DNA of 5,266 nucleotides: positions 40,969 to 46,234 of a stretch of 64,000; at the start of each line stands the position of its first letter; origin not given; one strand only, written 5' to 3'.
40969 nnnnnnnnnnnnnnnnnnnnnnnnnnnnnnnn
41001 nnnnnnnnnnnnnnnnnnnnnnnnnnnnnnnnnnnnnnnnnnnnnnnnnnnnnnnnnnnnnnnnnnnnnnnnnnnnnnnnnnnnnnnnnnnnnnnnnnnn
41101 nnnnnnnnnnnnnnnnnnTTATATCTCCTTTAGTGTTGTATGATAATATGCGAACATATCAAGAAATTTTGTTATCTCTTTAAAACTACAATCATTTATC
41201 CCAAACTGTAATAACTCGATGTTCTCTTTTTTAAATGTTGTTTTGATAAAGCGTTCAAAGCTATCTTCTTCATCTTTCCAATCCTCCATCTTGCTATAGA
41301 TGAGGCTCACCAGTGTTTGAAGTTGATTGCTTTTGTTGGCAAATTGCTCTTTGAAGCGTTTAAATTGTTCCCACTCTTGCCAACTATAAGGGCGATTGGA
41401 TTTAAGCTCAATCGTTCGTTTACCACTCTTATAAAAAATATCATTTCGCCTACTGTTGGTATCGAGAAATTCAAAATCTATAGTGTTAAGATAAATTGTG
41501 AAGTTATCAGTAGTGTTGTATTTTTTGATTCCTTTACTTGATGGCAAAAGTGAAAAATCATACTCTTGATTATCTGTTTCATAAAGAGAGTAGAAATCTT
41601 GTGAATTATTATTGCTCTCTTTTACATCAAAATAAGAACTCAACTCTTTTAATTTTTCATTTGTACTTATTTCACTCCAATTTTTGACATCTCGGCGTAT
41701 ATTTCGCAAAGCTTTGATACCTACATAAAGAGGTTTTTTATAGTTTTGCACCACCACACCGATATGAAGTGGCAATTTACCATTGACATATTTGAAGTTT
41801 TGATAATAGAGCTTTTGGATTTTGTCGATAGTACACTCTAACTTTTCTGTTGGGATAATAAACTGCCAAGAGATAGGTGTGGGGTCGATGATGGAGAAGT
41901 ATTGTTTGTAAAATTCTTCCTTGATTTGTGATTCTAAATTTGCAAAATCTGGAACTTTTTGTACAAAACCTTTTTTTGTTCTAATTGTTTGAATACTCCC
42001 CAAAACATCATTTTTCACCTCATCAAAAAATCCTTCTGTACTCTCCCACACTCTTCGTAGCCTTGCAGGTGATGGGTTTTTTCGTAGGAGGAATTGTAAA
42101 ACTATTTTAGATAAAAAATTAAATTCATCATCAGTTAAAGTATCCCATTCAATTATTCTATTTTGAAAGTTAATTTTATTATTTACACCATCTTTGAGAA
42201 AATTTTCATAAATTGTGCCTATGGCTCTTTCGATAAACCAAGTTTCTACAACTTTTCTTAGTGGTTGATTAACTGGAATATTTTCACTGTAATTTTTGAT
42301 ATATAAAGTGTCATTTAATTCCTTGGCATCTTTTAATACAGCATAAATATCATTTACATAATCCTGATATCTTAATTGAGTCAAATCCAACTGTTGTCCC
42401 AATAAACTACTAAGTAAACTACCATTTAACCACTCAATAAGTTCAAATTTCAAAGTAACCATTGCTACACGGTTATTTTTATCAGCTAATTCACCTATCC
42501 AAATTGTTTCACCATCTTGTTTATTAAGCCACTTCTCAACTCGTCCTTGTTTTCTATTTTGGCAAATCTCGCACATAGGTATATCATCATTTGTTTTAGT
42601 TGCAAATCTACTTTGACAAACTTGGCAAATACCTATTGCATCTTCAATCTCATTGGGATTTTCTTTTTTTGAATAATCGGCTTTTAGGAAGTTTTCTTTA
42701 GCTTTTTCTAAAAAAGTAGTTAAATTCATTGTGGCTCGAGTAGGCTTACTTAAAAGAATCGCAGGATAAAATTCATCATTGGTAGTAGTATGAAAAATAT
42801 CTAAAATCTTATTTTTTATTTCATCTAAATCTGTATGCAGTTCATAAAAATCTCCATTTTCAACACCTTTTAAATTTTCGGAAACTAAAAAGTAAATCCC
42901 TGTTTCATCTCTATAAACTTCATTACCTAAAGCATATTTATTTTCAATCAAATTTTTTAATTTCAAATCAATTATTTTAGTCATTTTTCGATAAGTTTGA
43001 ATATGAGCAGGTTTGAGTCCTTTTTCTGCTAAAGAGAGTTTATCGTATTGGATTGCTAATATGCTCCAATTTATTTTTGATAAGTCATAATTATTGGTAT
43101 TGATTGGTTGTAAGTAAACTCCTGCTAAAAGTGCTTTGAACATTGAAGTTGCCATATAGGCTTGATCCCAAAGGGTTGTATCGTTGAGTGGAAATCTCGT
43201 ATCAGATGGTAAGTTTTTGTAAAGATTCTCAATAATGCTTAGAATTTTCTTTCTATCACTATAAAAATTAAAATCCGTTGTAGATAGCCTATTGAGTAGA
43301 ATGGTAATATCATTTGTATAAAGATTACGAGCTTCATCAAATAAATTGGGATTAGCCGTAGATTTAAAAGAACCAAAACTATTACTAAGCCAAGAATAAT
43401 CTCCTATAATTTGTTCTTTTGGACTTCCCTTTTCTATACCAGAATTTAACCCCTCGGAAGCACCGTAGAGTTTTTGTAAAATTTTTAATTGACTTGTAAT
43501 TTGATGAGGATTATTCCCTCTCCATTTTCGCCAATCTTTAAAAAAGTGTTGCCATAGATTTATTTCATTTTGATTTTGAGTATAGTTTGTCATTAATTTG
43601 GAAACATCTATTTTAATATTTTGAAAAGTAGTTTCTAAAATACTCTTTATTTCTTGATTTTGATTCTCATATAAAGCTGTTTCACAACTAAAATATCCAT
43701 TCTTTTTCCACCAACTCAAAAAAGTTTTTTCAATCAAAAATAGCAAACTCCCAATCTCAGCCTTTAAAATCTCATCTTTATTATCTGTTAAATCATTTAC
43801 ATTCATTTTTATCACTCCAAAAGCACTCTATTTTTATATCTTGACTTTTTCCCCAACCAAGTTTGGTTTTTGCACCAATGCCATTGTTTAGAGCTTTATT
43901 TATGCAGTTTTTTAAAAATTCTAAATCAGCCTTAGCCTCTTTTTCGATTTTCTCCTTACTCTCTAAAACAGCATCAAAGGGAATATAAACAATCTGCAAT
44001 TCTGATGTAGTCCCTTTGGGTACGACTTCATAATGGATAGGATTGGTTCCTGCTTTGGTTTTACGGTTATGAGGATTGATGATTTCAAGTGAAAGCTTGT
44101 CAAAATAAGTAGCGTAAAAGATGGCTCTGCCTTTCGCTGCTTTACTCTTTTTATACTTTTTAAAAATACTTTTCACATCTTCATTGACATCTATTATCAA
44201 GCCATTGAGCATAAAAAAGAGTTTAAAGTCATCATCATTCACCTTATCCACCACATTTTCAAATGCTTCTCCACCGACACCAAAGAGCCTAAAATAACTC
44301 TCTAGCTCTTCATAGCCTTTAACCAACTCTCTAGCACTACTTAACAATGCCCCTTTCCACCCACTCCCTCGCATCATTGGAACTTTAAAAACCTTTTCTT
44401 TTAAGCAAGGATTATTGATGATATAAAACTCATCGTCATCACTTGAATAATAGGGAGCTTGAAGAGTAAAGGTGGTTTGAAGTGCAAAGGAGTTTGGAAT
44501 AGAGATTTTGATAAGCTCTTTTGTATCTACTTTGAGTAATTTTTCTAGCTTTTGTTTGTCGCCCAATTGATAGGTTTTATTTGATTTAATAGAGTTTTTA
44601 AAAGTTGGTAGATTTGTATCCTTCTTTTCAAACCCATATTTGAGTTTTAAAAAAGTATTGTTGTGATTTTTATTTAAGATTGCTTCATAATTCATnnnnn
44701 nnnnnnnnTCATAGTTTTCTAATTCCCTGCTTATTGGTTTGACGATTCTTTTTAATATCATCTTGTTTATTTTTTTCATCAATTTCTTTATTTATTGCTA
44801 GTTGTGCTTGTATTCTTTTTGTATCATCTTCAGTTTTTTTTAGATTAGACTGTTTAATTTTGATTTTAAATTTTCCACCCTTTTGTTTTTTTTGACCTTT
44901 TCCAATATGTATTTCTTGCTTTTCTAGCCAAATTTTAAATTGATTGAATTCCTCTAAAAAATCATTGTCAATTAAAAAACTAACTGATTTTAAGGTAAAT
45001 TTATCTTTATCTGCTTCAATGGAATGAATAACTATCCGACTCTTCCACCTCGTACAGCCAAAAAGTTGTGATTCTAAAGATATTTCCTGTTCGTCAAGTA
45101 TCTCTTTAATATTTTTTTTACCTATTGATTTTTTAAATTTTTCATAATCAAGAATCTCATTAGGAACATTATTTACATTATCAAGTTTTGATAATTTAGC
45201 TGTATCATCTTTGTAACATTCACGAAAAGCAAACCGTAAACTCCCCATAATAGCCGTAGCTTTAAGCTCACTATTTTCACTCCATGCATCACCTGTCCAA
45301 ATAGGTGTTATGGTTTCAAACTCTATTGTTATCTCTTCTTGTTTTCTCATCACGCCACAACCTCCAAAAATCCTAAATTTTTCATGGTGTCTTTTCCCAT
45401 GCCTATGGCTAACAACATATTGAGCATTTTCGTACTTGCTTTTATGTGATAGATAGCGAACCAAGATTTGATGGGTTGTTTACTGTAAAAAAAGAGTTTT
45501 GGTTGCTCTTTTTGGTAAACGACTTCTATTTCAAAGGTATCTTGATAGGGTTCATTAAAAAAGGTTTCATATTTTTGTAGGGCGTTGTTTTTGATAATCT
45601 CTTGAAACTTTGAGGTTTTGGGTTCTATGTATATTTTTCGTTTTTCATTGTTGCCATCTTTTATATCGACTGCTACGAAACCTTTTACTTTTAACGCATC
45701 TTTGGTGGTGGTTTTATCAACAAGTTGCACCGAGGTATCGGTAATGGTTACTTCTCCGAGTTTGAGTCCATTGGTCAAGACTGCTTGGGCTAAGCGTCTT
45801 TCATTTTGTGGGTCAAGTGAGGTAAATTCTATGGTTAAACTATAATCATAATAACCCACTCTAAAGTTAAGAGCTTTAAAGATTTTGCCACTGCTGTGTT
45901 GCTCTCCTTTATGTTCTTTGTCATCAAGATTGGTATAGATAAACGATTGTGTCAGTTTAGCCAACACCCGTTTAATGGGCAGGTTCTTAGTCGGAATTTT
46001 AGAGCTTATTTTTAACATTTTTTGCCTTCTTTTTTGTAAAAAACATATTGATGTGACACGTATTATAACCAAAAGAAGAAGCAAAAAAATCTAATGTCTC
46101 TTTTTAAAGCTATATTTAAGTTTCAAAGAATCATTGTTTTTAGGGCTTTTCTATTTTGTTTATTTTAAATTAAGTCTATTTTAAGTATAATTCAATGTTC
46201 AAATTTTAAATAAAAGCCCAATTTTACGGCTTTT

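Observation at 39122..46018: Type III-C-like effector whose Cas10 appears dead in both nuclease and cyclase sites: a candidate RNA-only CRISPR system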

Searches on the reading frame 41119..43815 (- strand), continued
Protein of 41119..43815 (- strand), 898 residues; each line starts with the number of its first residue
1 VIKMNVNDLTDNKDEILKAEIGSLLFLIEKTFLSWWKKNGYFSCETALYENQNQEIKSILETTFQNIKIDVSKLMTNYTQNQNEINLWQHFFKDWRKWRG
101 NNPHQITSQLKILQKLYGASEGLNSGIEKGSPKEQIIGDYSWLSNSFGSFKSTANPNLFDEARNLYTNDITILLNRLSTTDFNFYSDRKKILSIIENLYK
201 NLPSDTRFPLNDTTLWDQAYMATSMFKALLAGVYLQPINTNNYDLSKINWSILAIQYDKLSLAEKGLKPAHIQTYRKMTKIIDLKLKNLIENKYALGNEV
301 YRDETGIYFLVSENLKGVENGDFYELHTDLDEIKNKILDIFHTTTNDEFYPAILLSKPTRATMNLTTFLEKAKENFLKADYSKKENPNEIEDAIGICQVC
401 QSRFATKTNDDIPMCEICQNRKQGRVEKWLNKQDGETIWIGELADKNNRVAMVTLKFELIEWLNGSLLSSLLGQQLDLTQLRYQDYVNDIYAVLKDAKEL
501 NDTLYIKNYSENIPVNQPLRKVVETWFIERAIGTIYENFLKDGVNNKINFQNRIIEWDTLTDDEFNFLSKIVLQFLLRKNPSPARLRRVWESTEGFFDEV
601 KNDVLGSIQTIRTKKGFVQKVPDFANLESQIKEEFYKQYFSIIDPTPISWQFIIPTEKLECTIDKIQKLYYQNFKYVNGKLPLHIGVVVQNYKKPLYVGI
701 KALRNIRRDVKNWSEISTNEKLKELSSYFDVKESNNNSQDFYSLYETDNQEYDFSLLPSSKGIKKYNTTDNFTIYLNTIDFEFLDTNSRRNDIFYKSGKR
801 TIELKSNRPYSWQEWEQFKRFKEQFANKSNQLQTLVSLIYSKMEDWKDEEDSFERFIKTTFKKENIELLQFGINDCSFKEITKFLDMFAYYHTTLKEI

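Call 67: search_protein_families(library=ncbifam, proteins=[L002:14132-14506:+, L007:14557-14955:+, L021:7274-7633:+, L062:5747-6112:+, L073:13862-14293:+, L002:14513-15334:+, L007:14948-15829:+, L021:7608-8543:+, L062:6084-6905:+, L073:14293-15159:+], max_evalue=0.01)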
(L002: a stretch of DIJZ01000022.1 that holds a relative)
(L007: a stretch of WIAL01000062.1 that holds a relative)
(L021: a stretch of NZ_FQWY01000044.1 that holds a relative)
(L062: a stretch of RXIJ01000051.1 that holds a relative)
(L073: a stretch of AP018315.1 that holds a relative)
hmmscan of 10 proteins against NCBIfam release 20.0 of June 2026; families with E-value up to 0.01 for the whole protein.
L002:14132-14506:+ (125 aa): 1 family
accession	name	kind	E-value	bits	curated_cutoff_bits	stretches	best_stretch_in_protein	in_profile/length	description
NF011514.0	PRK14953.1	equivalog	0.0074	15.3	536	1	24-116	244-335/488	DNA polymerase III subunits gamma and tau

L007:14557-14955:+ (133 aa): 0 families

L021:7274-7633:+ (120 aa): 0 families

L062:5747-6112:+ (122 aa): 0 families

L073:13862-14293:+ (144 aa): 1 family
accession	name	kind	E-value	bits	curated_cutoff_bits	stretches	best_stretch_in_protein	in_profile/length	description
TIGR03357.1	VI_zyme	equivalog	0.0057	16.3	53.2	0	69-136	4-63/133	type VI secretion system baseplate subunit TssE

L002:14513-15334:+ (274 aa): 0 families

L007:14948-15829:+ (294 aa): 1 family
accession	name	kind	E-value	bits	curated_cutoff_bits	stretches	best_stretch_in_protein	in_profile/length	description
TIGR02674.1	cas_cyan_RAMP_2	equivalog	2.4e-09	36.9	177.3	2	5-71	1-66/402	type III-D CRISPR-associated RAMP protein Csx10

L021:7608-8543:+ (312 aa): 1 family
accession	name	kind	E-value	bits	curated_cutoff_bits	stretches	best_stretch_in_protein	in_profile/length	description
TIGR02674.1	cas_cyan_RAMP_2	equivalog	0.0021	17.3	177.3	0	31-75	7-52/402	type III-D CRISPR-associated RAMP protein Csx10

L062:6084-6905:+ (274 aa): 1 family
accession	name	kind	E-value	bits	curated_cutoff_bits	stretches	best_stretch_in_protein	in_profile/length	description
TIGR01903.2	cas5_csm4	equivalog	0.0045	16.4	55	0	20-77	4-58/304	type III-A CRISPR-associated RAMP protein Csm4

L073:14293-15159:+ (289 aa): 1 family
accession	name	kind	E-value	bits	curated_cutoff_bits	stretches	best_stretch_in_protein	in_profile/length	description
TIGR02674.1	cas_cyan_RAMP_2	equivalog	0.00021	20.5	177.3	0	10-79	8-79/402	type III-D CRISPR-associated RAMP protein Csx10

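Call 79: search_protein_families(library=ncbifam, proteins=[L001:3-329:+, L001:329-826:+, L001:839-1804:+, L001:1804-3381:+, L001:3377-4417:+, L001:4430-5602:+, L001:5617-6468:+, L001:6455-6907:+, L001:6888-7808:+, L001:14810-15802:+], max_evalue=0.001)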
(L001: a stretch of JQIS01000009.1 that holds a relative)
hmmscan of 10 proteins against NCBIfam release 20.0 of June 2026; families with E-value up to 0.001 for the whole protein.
L001:3-329:+ (109 aa): 2 families
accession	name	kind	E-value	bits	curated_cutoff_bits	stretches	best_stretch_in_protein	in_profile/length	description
NF053587.1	SpmdActasePaiA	equivalog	3.4e-06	27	250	1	21-80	91-149/172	spermidine/spermine N(1)-acetyltransferase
TIGR01575.1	rimI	equivalog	1.6e-05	25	86.4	1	22-84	57-118/132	ribosomal protein S18-alanine N-acetyltransferase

L001:329-826:+ (166 aa): 1 family
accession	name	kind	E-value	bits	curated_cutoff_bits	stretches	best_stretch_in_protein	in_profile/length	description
TIGR00372.1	cas4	equivalog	2.1e-18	66.8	65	1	9-166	2-179/180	CRISPR-associated protein Cas4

L001:839-1804:+ (322 aa): 1 family
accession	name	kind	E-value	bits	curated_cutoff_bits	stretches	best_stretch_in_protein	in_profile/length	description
TIGR01894.1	cas_TM1795_cmr1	hypoth_equivalog_domain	2.5e-26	92.9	28.65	1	8-156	1-167/167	type III-B CRISPR module RAMP protein Cmr1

L001:1804-3381:+ (526 aa): 2 families
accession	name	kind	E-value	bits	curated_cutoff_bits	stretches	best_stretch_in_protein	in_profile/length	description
TIGR02577.1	cas_TM1794_Cmr2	equivalog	1.7e-31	109.7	79.4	2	217-394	308-509/510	type III-B CRISPR-associated protein Cas10/Cmr2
TIGR02578.2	cas_TM1811_Csm1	equivalog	5.4e-16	58.4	170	1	97-402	337-641/753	type III-A CRISPR-associated protein Cas10/Csm1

L001:3377-4417:+ (347 aa): 1 family
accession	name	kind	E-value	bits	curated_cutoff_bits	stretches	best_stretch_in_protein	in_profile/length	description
TIGR01888.1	cas_cmr3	equivalog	4.9e-35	121.3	100.4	1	5-342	1-341/346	type III-B CRISPR module-associated protein Cmr3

L001:4430-5602:+ (391 aa): 0 families

L001:5617-6468:+ (284 aa): 3 families
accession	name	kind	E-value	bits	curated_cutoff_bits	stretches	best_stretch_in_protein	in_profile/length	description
TIGR02580.1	cas_RAMP_Cmr4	equivalog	8.5e-61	206.3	87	1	12-275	7-282/283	type III-B CRISPR module RAMP protein Cmr4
TIGR02582.1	cas7_TM1809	equivalog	7.6e-06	26.1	90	1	11-83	11-86/203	type III-A CRISPR-associated RAMP protein Csm3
TIGR02581.1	cas_cyan_RAMP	equivalog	0.00028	20.6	108.05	0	165-278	104-211/216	type III CRISPR-associated RAMP protein Csx7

L001:6455-6907:+ (151 aa): 1 family
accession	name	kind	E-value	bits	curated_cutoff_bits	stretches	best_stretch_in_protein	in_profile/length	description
TIGR01881.1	cas_Cmr5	equivalog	2.8e-21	76.3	27.9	1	7-141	3-142/143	type III-B CRISPR module-associated protein Cmr5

L001:6888-7808:+ (307 aa): 2 families
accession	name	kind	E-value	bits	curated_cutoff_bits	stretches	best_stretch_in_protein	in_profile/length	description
TIGR01898.1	cas_TM1791_cmr6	equivalog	8.6e-50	169.6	51.1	1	110-306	1-194/195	type III-B CRISPR module RAMP protein Cmr6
TIGR02580.1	cas_RAMP_Cmr4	equivalog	0.0002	21.3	87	0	137-197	33-85/283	type III-B CRISPR module RAMP protein Cmr4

L001:14810-15802:+ (331 aa): 10 families
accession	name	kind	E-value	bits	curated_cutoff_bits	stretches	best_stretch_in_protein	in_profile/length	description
TIGR03641.1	cas1_HMARI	exception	3.1e-86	289.6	304.1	1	7-330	2-321/324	type I-B CRISPR-associated endonuclease Cas1b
TIGR00287.1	cas1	equivalog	3.7e-72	243.2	71.7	1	11-322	5-321/327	CRISPR-associated endonuclease Cas1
TIGR04093.1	cas1_CYANO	exception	1.2e-51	175.7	385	1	16-331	12-333/334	type I-D CRISPR-associated endonuclease Cas1d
NF049935.1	cas4g_cas1g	exception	3.7e-40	137.9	560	1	38-329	243-543/546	CRISPR-associated endonuclease Cas4g/Cas1g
TIGR03640.1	cas1_DVULG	exception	4.5e-40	137.9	385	1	38-320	32-328/340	type I-C CRISPR-associated endonuclease Cas1c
TIGR03983.1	cas1_MYXAN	equivalog_domain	9.2e-29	100.5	358.05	1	7-318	14-332/347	type I-MYXAN CRISPR-associated endonuclease Cas1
TIGR03638.1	cas1_ECOLI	exception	2.5e-13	49.9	215.6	1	5-296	9-264/269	type I-E CRISPR-associated endonuclease Cas1e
TIGR04329.1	cas1_PREFRAN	exception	3.6e-11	42.7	300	1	41-285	40-278/317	type V CRISPR-associated endonuclease Cas1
TIGR03639.1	cas1_NMENI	exception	1.3e-10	41.1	120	1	13-263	9-239/278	type II CRISPR-associated endonuclease Cas1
TIGR03637.1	cas1_YPEST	exception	7.4e-07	28.8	150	1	135-246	154-261/307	type I-F CRISPR-associated endonuclease Cas1f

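Call 82: search_protein_families(library=pfam, proteins=[L001:4430-5602:+, L001:1804-3381:+], max_evalue=0.01)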
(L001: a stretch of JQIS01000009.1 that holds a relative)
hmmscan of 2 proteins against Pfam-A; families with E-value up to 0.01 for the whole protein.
L001:4430-5602:+ (391 aa): 2 families
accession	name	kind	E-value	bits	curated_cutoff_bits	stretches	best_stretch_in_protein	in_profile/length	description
PF23400.1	CARF_Card1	-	1.5e-05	25.5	24.6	1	77-161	64-145/146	Card1 CARF domain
PF09002.17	Card1_endonuc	-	0.0036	17.3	26.4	1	283-326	37-80/136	Card1-like, endonuclease domain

L001:1804-3381:+ (526 aa): 3 families
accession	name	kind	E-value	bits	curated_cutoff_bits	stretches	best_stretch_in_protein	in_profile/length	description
PF22335.1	Cas10-Cmr2_palm2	-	1.2e-25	90.6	27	1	262-396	2-126/133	Cas10/Cmr2, second palm domain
PF12469.13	Cmr2_N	-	3.5e-10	40.4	25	1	7-91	2-67/111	CRISPR-associated protein Cmr2, N-terminal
PF18182.6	mCpol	-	3.8e-07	30.9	26.4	1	266-373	3-94/114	minimal CRISPR polymerase domain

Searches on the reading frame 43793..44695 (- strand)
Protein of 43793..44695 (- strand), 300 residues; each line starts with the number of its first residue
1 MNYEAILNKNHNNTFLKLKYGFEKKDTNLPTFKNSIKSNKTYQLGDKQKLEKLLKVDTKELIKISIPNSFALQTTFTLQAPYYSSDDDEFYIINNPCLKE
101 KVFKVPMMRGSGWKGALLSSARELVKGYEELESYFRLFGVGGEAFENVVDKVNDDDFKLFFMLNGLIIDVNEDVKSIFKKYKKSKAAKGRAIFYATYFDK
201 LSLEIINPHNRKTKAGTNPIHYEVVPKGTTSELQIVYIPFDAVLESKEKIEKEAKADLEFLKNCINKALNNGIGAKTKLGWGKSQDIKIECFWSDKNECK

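Call 5: search_protein_families(library=ncbifam, proteins=[window:43793-44695:-], max_evalue=0.01)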
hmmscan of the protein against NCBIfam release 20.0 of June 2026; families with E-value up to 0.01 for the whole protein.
window:43793-44695:- (300 aa): 1 family
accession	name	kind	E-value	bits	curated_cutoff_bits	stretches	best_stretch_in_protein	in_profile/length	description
TIGR01898.1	cas_TM1791_cmr6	equivalog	4.5e-08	33.5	51.1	1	92-283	18-193/195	type III-B CRISPR module RAMP protein Cmr6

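Call 6: search_protein_families(library=pfam, proteins=[window:43793-44695:-], max_evalue=0.01)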
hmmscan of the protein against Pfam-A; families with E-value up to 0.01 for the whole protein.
window:43793-44695:- (300 aa): 1 family
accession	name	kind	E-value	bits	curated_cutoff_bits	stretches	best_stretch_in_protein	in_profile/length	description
PF03787.20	RAMPs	-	3.6e-08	34.6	22.1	1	100-283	25-187/189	RAMP superfamily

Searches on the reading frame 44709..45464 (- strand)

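Call 5: search_protein_families(library=ncbifam, proteins=[window:44709-45464:-], max_evalue=0.01)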
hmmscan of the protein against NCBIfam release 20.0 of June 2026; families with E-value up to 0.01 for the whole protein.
window:44709-45464:- (251 aa): 1 family
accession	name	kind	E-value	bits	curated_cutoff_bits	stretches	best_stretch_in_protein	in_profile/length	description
TIGR01894.1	cas_TM1795_cmr1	hypoth_equivalog_domain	1.4e-09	38.3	28.65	1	50-206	2-135/167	type III-B CRISPR module RAMP protein Cmr1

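Call 6: search_protein_families(library=pfam, proteins=[window:44709-45464:-], max_evalue=0.01)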
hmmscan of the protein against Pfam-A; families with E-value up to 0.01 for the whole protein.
window:44709-45464:- (251 aa): 1 family
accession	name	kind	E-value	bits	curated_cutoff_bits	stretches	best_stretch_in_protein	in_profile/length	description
PF03787.20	RAMPs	-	2.4e-13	51.4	22.1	1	48-227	1-127/189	RAMP superfamily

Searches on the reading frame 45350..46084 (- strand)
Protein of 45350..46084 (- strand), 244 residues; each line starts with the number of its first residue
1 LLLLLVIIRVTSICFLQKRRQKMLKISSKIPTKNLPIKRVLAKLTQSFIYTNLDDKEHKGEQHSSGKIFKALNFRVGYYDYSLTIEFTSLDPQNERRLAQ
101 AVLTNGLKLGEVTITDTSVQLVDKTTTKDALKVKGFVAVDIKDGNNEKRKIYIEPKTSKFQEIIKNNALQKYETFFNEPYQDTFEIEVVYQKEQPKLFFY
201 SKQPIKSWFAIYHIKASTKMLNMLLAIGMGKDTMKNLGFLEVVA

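Call 5: search_protein_families(library=ncbifam, proteins=[window:45350-46084:-], max_evalue=0.01)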
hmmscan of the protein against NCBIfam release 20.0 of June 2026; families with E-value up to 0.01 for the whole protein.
window:45350-46084:- (244 aa): 1 family
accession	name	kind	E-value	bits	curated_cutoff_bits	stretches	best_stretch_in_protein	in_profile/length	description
TIGR01877.1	cas_cas6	equivalog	1e-12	49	58.65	1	66-233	21-192/200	CRISPR-associated endoribonuclease Cas6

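Call 6: search_protein_families(library=pfam, proteins=[window:45350-46084:-], max_evalue=0.01)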
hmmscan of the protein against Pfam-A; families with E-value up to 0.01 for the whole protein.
window:45350-46084:- (244 aa): 1 family
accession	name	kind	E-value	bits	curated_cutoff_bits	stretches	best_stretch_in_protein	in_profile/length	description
PF01881.21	Cas_Cas6_C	-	1.4e-15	58.6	23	1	142-242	25-125/125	CRISPR associated protein Cas6, C-terminal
